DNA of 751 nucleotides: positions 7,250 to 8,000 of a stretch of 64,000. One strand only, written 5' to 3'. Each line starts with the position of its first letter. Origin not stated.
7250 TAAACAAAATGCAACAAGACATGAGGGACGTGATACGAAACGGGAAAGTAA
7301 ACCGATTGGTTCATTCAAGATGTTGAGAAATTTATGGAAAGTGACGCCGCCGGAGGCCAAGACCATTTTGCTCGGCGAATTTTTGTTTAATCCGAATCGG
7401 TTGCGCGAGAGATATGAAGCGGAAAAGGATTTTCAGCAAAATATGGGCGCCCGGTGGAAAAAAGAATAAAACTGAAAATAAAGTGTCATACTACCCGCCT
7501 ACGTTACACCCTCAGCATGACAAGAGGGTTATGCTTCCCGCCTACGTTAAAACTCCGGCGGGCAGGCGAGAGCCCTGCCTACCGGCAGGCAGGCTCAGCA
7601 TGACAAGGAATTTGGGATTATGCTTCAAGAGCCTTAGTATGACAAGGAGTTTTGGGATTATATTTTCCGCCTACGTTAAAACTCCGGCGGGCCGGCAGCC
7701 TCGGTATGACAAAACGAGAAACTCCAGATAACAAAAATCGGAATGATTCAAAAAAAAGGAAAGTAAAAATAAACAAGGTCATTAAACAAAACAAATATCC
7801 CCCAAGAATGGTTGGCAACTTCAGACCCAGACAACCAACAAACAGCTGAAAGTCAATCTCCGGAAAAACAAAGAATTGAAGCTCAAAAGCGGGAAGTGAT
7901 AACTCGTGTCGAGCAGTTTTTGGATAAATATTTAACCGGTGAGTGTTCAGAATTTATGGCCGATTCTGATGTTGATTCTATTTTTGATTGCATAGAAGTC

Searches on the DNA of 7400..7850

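Call 41: search_rna_families(source=window, start=7400, end=7850, threshold=evalue, max_evalue=10)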
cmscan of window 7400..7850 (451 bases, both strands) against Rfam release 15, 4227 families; matches with E-value up to 10: 3.
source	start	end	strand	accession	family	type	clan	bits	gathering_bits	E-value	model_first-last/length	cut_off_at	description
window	7722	7754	+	RF01359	CRISPR-DR46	Gene; CRISPR;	-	22.9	50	0.33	1-38/38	no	CRISPR RNA direct repeat element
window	7722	7753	-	RF01334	CRISPR-DR21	Gene; CRISPR;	-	18.2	48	1.9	1-37/37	no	CRISPR RNA direct repeat element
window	7587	7672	-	RF01198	snoR69Y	Gene; snRNA; snoRNA; CD-box;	CL00051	17.4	45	2.1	1-99/99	no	Small nucleolar RNA snoR69Y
